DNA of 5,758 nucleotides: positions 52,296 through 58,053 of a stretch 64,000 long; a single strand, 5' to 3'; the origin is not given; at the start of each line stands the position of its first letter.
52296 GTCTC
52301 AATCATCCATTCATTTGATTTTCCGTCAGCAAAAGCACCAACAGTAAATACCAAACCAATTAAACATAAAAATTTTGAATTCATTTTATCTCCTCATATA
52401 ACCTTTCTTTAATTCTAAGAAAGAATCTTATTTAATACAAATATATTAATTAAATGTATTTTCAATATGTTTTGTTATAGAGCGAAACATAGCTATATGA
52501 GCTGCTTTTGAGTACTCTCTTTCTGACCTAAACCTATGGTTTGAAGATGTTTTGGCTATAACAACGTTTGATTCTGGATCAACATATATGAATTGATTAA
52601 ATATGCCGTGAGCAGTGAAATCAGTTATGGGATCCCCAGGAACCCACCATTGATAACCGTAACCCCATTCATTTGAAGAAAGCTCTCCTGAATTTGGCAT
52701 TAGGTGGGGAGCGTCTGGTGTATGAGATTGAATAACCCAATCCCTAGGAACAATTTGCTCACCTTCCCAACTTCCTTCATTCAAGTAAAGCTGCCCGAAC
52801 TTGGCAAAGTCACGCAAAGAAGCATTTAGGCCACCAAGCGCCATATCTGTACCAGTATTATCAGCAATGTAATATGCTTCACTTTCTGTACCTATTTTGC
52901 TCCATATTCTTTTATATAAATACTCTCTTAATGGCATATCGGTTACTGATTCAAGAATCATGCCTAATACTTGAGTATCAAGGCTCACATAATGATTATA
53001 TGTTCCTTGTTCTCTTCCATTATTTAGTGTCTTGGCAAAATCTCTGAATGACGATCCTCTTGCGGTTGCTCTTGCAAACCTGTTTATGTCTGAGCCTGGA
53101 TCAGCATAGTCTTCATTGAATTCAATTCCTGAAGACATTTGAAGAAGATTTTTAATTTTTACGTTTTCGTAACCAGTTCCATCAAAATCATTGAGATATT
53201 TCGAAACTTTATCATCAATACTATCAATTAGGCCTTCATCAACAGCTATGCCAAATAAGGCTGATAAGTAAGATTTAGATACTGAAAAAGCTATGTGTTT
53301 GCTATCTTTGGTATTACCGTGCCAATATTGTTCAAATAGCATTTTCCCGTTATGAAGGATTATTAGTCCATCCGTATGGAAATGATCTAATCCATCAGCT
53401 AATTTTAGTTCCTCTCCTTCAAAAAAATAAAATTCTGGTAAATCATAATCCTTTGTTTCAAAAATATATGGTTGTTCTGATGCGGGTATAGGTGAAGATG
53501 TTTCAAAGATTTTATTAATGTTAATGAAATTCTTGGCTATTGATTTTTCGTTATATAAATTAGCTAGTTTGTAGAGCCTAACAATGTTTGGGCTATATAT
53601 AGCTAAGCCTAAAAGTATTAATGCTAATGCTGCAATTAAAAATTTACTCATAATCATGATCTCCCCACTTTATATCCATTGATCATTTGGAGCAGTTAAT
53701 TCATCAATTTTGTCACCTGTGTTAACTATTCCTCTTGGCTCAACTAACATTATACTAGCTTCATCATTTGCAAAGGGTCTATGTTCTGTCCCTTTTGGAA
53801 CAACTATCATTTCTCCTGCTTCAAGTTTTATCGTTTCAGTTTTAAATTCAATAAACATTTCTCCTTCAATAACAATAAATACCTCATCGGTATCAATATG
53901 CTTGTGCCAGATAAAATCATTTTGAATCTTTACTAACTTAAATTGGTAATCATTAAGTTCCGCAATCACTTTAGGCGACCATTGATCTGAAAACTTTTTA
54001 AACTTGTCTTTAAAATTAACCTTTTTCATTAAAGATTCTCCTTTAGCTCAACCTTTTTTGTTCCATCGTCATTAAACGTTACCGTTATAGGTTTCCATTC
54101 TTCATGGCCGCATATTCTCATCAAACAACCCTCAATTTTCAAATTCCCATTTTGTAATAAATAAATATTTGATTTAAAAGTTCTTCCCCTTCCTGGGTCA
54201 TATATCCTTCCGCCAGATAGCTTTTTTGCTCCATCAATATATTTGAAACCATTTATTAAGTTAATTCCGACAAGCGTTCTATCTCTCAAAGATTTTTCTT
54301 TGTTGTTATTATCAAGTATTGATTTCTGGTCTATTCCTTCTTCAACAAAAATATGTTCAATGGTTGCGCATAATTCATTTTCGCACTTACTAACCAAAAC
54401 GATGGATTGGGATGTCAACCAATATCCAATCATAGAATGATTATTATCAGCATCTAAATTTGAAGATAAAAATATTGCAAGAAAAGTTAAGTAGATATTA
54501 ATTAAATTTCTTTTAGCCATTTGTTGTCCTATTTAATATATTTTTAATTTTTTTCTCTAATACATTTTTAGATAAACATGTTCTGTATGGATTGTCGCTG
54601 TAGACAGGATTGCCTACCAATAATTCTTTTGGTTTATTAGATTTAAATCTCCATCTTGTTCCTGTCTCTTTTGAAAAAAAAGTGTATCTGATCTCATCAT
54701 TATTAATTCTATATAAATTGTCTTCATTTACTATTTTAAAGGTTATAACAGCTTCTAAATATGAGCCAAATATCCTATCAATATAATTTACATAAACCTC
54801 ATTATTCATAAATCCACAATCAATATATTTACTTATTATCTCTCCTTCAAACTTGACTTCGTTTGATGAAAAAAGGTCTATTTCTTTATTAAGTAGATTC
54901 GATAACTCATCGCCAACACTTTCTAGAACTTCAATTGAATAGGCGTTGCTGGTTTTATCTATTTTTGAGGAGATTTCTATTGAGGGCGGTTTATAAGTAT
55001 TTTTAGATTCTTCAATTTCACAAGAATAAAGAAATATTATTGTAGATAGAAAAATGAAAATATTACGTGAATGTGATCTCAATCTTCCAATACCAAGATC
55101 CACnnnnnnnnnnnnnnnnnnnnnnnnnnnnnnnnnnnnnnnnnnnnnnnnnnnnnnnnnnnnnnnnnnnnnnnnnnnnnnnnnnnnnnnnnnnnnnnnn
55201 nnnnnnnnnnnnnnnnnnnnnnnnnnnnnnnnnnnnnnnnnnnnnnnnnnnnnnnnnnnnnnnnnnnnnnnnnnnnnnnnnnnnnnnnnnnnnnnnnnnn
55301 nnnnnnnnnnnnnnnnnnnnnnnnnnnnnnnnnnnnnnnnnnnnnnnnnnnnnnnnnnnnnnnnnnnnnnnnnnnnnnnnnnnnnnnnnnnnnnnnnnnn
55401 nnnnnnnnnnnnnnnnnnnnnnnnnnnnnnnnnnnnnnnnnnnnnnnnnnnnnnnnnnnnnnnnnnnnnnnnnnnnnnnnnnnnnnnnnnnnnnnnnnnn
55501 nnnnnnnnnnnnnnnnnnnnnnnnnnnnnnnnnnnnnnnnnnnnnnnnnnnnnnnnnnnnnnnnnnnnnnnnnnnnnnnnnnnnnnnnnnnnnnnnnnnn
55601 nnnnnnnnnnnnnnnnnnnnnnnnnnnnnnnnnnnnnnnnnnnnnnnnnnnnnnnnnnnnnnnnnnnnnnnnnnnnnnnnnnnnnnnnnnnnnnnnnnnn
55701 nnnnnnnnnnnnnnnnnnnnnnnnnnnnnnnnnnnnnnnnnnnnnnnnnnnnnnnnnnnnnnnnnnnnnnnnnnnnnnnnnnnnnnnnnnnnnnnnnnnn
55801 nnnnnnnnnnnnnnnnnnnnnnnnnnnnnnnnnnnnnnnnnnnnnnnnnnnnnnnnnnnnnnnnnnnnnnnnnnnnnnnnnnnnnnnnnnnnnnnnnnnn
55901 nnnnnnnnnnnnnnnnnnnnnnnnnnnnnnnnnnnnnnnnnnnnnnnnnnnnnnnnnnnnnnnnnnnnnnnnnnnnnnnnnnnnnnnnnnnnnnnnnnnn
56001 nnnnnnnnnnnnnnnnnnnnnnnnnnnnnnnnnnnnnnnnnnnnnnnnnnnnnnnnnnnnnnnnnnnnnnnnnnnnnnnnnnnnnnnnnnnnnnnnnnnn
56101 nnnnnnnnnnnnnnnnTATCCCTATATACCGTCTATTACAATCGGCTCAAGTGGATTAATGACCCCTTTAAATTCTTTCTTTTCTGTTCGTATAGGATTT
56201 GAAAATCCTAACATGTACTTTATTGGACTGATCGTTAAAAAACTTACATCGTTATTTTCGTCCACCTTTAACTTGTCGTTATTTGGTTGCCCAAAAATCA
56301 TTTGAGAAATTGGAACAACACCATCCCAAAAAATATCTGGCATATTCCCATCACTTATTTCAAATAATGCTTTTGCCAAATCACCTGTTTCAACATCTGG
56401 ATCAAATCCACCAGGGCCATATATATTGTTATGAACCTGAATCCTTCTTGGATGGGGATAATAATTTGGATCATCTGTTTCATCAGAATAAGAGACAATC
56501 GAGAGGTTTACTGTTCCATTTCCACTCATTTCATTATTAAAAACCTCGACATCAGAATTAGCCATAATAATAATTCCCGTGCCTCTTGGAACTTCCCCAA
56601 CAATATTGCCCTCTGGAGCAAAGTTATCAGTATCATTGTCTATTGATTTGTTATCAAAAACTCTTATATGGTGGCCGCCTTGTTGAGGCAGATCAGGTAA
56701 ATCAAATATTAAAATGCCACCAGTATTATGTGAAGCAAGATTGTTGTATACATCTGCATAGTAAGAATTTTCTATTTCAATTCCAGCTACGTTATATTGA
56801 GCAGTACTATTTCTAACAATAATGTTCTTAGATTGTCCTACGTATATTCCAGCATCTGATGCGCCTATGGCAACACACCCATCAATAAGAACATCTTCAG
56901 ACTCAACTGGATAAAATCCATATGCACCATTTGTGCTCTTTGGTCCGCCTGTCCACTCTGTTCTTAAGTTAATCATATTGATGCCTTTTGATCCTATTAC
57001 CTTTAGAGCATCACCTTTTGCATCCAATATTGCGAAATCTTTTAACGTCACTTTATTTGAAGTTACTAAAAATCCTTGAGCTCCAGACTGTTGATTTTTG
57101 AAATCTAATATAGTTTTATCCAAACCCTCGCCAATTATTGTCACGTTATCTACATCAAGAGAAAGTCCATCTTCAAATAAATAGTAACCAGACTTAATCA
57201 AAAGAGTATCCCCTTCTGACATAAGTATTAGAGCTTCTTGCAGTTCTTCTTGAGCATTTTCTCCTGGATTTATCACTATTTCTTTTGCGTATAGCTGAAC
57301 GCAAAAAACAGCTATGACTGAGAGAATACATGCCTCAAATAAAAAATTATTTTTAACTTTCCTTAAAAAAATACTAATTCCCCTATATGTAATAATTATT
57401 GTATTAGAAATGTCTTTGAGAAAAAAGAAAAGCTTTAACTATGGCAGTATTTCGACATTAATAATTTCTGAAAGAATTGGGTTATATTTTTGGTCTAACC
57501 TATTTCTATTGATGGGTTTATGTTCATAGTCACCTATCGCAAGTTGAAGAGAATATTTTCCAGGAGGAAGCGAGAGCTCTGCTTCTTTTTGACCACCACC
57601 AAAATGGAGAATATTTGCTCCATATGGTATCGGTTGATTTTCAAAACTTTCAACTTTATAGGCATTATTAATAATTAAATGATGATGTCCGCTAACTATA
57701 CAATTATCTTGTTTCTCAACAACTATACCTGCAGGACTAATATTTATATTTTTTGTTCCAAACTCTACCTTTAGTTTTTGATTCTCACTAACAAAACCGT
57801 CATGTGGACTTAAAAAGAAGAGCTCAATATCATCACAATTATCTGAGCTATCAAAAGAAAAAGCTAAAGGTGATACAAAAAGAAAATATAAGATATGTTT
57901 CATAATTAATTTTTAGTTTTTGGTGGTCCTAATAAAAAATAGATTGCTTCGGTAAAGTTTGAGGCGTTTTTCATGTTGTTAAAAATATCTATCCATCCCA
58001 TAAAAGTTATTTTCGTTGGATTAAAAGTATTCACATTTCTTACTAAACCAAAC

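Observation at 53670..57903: Tightly coupled periplasmic operon around a beta-helix / diheme cytochrome c pair of unknown function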

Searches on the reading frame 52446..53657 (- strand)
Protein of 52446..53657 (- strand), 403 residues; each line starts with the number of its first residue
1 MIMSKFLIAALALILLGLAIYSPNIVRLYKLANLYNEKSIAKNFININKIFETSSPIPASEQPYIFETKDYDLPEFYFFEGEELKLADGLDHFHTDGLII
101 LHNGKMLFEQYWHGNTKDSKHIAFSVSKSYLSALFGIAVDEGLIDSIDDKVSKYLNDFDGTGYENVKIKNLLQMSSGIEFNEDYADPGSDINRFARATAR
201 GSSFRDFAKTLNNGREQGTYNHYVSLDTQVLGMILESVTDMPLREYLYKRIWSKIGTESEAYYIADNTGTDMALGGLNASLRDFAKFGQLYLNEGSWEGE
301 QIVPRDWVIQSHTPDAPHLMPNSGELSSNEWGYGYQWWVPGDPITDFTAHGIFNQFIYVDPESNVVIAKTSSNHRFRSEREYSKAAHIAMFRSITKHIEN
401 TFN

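Call 3: search_protein_families(library=ncbifam, proteins=[window:52446-53657:-], max_evalue=0.01)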
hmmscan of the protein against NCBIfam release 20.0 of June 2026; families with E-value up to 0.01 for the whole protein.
window:52446-53657:- (403 aa): 10 families
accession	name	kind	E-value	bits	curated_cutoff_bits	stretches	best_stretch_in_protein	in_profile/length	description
NF045925.1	3-sucCA_synth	equivalog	1.4e-23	83.1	800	1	96-370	58-309/498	3-succinylated cholic acid synthase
NF002968.0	PRK03642.1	equivalog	3.7e-08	32.6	385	1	138-256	116-236/432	penicillin binding protein PBP4B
NF038269.1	lipase_LipE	equivalog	5.9e-05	22.3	750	1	116-197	83-160/407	lipase LipE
NF050810.1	blaCHC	exception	8.1e-05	21.6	780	1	125-273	83-218/387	CHC family extended-spectrum class C beta-lactamase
NF033085.1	bla_class_C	equivalog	0.00067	18.6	415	1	125-271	60-194/356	class C beta-lactamase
NF041663.1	ampC_Sliq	exception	0.00081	18.4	860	1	124-258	79-200/378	cephalosporin-hydrolyzing class C beta-lactamase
NF052353.1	EstBLacLipLMycb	equivalog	0.0053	15.7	650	1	116-178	70-131/420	esterase/beta-lactamase LipL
NF000423.2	blaSRT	exception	0.0058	15.8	860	0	124-251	79-193/378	SRT/SST family class C beta-lactamase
NF033700.1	blaCMA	exception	0.0079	15.3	887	0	125-274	78-214/375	CMA family class C beta-lactamase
NF045671.1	blaPNC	exception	0.0079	15.1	750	0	117-177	93-152/401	PNC family class C beta-lactamase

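Call 4: search_protein_families(library=pfam, proteins=[window:52446-53657:-], max_evalue=0.01)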
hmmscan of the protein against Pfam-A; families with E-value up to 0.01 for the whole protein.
window:52446-53657:- (403 aa): 1 family
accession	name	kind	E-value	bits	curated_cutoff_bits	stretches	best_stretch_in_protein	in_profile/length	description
PF00144.29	Beta-lactamase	-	2e-34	119.7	27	1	93-373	14-310/329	Beta-lactamase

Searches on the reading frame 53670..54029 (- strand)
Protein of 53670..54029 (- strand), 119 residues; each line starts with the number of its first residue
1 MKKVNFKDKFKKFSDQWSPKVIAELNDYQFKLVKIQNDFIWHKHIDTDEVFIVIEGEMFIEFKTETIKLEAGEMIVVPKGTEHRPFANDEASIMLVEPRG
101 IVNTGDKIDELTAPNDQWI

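Call 3: search_protein_families(library=ncbifam, proteins=[window:53670-54029:-], max_evalue=0.01)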
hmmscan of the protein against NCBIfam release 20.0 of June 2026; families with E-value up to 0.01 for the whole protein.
window:53670-54029:- (119 aa): 7 families
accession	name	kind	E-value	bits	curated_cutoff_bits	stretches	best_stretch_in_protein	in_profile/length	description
NF009763.0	PRK13264.1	equivalog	4.4e-05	23.5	220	1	26-99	34-111/178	3-hydroxyanthranilate 3,4-dioxygenase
TIGR03037.1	anthran_nbaC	equivalog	0.00014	21.9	145.95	1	44-101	45-106/159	3-hydroxyanthranilate 3,4-dioxygenase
NF012001.0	PRK15457.1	equivalog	0.00044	20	193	1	44-81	172-209/233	ethanolamine utilization acetate kinase EutQ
TIGR00218.1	manA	equivalog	0.00044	19.5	116.2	1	10-82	274-345/359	mannose-6-phosphate isomerase, class I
NF007633.0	PRK10296.1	equivalog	0.0027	17.3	264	1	41-89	39-86/280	transcriptional regulator ChbR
NF007408.0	PRK09943.1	equivalog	0.0073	15.9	211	1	46-93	127-173/185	HTH-type transcriptional regulator PuuR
NF049940.1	MandnitrLy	equivalog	0.0099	15.7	140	0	40-91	49-100/130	(R)-mandelonitrile lyase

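Call 4: search_protein_families(library=pfam, proteins=[window:53670-54029:-], max_evalue=0.01)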
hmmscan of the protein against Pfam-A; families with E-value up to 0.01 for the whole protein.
window:53670-54029:- (119 aa): 13 families
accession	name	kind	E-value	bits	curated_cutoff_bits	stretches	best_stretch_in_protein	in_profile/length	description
PF07883.17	Cupin_2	-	2.6e-12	46.7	27.2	1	38-91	10-62/70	Cupin domain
PF06249.18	EutQ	-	9e-06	26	21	1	40-85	88-133/152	Ethanolamine utilisation protein EutQ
PF05899.18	Cupin_3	-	3.5e-05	23.8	23.5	1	41-82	19-61/74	EutQ-like cupin domain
PF01050.24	MannoseP_isomer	-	7.1e-05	23.4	23.6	1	20-96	20-98/116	Mannose-6-phosphate isomerase C-terminal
PF00190.28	Cupin_1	-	0.00024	21.1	22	1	42-90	49-106/151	Cupin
PF21621.3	MPI_cupin_dom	-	0.00075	19.9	27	1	27-82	10-64/79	Mannose-6-phosphate isomerase, cupin domain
PF22200.2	ExsA_N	-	0.0018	19.1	27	1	50-81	3-34/136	ExsA N-terminal regulatory domain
PF12852.13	Cupin_6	-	0.0021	18.3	26.7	1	41-90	26-78/183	Cupin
PF03079.20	ARD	-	0.0024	18.6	27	1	34-84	79-134/157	ARD/ARD' family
PF08007.18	JmjC_2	-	0.0028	17.6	22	0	64-91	85-112/127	JmjC domain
PF12973.13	Cupin_7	-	0.0042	17.3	27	1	38-95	45-97/105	ChrR Cupin-like domain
PF16867.11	DMSP_lyase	-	0.0066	16.6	27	0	42-87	111-155/162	Dimethlysulfonioproprionate lyase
PF02311.25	AraC_binding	-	0.0069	16.6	21.1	1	36-84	13-60/135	AraC-like ligand binding domain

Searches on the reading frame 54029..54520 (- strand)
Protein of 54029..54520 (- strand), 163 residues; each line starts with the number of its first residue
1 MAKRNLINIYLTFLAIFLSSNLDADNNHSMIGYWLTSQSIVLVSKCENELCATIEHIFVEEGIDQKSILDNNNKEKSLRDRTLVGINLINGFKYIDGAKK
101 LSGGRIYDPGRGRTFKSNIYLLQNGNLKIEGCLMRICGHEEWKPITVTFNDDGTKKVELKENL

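Call 3: search_protein_families(library=ncbifam, proteins=[window:54029-54520:-], max_evalue=0.01)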
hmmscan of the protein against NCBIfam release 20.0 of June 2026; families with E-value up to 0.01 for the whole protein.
window:54029-54520:- (163 aa): 0 families

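Call 4: search_protein_families(library=pfam, proteins=[window:54029-54520:-], max_evalue=0.01)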
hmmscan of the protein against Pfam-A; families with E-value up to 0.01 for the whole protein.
window:54029-54520:- (163 aa): 1 family
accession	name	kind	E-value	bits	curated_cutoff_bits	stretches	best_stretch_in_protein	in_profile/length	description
PF09917.15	DUF2147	-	9.8e-21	74.9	27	1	32-143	1-111/112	Uncharacterized protein conserved in bacteria (DUF2147)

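Call 47: search_solved_structures(query=window:54029-54520:-, max_evalue=1, show_alignments=1)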
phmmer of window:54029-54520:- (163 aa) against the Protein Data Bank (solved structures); distinct sequences matched with E-value up to 1: 1.
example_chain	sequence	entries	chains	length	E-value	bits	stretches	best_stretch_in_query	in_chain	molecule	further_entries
2con_A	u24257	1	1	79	0.61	13.2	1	135-160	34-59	nin one binding protein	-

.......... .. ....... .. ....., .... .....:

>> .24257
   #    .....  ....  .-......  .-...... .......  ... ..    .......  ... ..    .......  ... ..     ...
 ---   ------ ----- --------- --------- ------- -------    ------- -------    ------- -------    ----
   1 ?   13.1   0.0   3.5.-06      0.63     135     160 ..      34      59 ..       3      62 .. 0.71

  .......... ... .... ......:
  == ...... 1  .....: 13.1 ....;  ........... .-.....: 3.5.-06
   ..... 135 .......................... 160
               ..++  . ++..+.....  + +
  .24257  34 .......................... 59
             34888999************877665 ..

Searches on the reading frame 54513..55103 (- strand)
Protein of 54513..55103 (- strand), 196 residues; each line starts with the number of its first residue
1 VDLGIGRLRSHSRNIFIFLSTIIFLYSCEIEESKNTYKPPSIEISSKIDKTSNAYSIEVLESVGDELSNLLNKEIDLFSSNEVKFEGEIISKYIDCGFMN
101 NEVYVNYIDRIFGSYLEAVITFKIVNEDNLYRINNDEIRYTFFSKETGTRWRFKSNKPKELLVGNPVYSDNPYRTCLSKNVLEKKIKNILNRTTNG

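Call 3: search_protein_families(library=ncbifam, proteins=[window:54513-55103:-], max_evalue=0.01)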
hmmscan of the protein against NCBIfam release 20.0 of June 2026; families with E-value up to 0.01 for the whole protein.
window:54513-55103:- (196 aa): 1 family
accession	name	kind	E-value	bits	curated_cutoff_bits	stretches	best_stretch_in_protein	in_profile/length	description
NF001905.0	PRK00654.2-4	subfamily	0.0052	15.4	560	1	90-159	63-130/489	glycogen synthase GlgA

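Call 4: search_protein_families(library=pfam, proteins=[window:54513-55103:-], max_evalue=0.01)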
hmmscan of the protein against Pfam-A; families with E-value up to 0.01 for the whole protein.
window:54513-55103:- (196 aa): 0 families

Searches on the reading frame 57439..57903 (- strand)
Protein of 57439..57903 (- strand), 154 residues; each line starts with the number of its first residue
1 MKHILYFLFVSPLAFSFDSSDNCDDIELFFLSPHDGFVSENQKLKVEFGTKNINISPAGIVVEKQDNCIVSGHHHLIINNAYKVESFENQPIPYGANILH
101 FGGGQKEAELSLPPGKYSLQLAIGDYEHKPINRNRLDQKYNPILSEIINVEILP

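Call 3: search_protein_families(library=ncbifam, proteins=[window:57439-57903:-], max_evalue=0.01)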
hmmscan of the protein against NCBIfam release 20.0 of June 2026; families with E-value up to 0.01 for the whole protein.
window:57439-57903:- (154 aa): 0 families

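Call 4: search_protein_families(library=pfam, proteins=[window:57439-57903:-], max_evalue=0.01)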
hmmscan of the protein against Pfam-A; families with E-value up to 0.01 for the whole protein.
window:57439-57903:- (154 aa): 1 family
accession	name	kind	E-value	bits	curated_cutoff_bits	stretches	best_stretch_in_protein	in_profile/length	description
PF14347.11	DUF4399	-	6.3e-21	75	28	1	46-134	1-80/91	Domain of unknown function (DUF4399)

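Call 46: search_solved_structures(query=window:57439-57903:-, max_evalue=1, show_alignments=1)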
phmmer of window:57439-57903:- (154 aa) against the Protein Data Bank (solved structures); distinct sequences matched with E-value up to 1: 1.
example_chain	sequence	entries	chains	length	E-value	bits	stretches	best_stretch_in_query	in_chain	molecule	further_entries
2qmm_A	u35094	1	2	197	0.0062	19.9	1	27-76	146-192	UPF0217 protein AF_1056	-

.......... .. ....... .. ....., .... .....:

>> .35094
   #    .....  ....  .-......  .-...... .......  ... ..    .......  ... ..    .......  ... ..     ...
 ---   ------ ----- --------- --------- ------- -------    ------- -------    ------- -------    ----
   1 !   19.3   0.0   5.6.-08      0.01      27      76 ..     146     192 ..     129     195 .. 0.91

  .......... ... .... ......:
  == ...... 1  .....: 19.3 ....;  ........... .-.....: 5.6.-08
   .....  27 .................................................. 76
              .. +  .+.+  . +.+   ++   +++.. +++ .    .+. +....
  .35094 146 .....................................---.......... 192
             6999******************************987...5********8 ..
